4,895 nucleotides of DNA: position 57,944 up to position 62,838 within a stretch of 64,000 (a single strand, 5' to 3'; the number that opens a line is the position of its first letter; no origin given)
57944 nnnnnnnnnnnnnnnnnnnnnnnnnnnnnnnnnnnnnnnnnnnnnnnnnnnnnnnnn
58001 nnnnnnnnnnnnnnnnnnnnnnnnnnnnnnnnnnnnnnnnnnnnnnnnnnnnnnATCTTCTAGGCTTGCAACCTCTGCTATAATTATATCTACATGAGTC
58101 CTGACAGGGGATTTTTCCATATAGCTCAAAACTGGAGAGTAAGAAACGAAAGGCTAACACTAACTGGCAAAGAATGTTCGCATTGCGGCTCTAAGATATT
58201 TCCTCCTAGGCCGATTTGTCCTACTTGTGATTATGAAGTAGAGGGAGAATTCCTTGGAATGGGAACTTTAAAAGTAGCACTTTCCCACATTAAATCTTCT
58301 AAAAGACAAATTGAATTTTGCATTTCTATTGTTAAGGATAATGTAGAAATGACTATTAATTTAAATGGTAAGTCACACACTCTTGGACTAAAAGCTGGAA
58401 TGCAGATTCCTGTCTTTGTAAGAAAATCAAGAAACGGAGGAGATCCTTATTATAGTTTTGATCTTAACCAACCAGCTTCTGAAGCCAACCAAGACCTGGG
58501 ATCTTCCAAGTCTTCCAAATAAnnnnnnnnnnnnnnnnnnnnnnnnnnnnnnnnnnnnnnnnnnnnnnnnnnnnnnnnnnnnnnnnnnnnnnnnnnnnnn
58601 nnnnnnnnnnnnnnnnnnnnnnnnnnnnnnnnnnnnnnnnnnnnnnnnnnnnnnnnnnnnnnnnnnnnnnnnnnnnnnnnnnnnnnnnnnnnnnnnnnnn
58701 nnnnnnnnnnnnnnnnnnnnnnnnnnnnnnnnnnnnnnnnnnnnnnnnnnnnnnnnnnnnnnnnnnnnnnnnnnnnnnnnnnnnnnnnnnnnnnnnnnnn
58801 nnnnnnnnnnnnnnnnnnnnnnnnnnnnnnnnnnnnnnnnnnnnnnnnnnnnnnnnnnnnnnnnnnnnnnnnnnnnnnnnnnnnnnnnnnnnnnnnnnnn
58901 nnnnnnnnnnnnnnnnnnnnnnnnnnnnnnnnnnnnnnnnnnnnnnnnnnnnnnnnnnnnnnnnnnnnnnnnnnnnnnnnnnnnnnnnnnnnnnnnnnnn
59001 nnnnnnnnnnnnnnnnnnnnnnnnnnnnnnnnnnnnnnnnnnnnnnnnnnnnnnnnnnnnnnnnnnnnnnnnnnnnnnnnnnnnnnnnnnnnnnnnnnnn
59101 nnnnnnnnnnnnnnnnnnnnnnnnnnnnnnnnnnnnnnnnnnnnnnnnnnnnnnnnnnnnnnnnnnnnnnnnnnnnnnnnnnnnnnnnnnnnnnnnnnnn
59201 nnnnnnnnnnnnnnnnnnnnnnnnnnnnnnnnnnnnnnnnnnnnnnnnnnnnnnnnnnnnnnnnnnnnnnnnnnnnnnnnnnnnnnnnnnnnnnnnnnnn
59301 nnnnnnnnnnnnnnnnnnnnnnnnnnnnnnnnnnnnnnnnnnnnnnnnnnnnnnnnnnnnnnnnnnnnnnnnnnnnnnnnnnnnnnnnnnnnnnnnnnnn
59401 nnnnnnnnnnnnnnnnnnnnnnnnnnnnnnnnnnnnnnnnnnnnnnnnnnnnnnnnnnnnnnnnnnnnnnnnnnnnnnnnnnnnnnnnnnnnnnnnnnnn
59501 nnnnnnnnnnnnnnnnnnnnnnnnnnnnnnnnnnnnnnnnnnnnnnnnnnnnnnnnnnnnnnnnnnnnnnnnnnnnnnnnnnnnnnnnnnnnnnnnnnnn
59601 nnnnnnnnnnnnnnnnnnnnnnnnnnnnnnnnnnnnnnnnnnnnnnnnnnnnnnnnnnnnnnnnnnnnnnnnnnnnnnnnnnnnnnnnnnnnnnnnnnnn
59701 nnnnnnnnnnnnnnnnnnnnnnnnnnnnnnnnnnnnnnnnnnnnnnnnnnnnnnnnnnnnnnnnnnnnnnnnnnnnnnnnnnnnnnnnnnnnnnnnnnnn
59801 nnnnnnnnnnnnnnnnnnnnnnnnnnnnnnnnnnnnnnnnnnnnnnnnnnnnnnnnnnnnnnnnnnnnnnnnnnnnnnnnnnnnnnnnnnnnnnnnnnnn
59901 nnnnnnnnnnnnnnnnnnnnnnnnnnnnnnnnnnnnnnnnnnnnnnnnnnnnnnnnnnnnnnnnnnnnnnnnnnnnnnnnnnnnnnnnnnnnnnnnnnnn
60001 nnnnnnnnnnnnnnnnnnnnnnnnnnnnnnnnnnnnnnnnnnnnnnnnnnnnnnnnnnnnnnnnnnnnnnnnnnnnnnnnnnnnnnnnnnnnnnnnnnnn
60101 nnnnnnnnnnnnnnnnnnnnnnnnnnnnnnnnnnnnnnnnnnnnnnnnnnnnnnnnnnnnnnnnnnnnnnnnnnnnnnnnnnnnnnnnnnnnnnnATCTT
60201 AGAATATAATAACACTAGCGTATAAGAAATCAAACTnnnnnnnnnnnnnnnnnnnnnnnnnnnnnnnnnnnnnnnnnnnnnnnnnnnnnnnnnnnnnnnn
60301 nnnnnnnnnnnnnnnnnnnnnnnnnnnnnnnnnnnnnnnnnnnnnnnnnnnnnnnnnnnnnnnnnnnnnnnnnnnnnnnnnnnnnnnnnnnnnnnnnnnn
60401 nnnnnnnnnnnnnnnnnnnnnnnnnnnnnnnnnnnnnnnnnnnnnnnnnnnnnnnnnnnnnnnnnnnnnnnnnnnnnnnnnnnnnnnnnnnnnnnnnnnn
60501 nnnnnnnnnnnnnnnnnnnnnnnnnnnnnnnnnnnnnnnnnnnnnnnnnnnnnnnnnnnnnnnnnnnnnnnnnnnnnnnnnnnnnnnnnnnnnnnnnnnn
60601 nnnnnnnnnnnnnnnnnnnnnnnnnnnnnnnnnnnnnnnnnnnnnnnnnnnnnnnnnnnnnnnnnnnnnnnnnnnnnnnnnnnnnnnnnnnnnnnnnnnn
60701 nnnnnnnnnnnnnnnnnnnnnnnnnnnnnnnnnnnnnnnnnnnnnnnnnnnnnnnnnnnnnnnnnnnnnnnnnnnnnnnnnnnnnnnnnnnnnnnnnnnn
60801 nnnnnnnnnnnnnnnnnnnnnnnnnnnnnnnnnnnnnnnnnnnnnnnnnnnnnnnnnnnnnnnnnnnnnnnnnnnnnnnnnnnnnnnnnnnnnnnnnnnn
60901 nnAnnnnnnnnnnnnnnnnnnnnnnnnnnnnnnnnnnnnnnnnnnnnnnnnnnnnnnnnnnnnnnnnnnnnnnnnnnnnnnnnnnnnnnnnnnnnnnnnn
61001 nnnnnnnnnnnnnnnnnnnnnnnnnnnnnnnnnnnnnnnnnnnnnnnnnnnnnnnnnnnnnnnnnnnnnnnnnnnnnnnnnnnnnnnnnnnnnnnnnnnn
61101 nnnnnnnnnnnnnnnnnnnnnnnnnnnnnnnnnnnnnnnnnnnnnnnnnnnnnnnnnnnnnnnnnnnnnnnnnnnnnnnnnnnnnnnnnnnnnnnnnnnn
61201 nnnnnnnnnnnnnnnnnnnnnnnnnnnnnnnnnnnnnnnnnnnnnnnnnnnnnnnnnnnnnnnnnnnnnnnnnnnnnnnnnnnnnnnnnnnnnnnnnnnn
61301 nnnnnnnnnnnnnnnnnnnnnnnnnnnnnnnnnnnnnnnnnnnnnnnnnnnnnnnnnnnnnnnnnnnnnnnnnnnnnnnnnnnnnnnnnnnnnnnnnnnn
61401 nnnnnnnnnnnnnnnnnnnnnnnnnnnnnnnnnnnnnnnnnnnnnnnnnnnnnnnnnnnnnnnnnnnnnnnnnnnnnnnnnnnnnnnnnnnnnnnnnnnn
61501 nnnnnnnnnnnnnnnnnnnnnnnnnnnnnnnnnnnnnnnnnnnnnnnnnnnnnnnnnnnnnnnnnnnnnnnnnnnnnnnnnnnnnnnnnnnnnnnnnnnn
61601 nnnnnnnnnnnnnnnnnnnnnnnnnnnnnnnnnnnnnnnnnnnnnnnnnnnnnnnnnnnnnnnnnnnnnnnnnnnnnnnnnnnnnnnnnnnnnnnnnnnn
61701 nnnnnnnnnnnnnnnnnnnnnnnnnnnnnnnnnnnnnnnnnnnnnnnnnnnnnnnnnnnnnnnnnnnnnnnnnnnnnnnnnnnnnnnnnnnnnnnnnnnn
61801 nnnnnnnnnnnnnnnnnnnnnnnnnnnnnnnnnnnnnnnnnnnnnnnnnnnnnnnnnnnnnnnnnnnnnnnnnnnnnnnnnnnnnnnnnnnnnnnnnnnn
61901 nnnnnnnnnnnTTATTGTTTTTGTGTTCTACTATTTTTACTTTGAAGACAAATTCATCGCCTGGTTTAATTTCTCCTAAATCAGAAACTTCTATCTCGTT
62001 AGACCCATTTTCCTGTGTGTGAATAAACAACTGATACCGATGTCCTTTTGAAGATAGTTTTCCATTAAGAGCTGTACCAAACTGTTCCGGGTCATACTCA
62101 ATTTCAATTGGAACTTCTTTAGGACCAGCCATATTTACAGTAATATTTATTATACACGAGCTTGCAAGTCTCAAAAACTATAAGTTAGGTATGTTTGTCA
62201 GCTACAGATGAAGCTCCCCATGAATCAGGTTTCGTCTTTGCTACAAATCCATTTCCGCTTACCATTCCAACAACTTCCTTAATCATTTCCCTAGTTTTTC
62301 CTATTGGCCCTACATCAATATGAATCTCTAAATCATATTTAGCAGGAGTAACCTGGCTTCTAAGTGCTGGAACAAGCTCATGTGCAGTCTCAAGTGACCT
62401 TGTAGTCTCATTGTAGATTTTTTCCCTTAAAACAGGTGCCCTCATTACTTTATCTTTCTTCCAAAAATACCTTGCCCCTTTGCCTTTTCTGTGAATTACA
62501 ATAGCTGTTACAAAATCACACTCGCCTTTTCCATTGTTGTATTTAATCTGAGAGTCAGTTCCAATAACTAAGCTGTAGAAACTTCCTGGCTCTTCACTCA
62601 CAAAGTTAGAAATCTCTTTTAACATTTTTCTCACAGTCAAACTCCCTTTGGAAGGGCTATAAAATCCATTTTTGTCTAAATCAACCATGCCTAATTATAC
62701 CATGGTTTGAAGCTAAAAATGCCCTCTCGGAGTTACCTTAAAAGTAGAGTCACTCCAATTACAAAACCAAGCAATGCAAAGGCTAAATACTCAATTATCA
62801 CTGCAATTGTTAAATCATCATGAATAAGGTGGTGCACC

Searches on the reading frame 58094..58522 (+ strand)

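Call 80: search_protein_families(library=pfam, proteins=[window:58094-58522:+], max_evalue=5)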
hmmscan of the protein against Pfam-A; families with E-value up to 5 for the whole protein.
window:58094-58522:+ (142 aa): 7 families
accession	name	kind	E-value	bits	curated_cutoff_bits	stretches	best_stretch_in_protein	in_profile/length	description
PF12172.15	zf-ChsH2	-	3e-06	27.4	23.2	1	23-45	9-31/37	ChsH2, rubredoxin-like zinc ribbon domain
PF22747.2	Zn_ribbon_DUF2089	-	0.0021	18.6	27.6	1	42-53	15-26/32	DUF2089 zinc ribbon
PF12773.13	DZR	-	0.041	14.5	27.3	1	26-45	25-44/45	Double zinc ribbon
PF10083.14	DUF2321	-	0.041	13.9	24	1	24-64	25-62/157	Uncharacterized protein conserved in bacteria (DUF2321)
PF06677.18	Auto_anti-p27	-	0.12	12.9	24.1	1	22-46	12-40/40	Sjogren's syndrome/scleroderma autoantigen 1 (Autoantigen p27)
PF13248.11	Zn_ribbon_3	-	0.12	12.4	27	1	26-47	3-24/26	zinc-ribbon domain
PF13240.11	Zn_Ribbon_1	-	0.2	11.9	25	1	27-34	15-22/23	zinc-ribbon domain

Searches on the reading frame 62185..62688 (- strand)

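Call 53: search_protein_families(library=pfam, proteins=[window:62185-62688:-], max_evalue=0.001)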
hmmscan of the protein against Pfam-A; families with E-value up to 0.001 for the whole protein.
window:62185-62688:- (167 aa): 1 family
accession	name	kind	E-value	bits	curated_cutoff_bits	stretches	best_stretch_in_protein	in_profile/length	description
PF04308.18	RNaseH_like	-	5.3e-48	163.1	25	1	22-167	2-144/145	Ribonuclease H-like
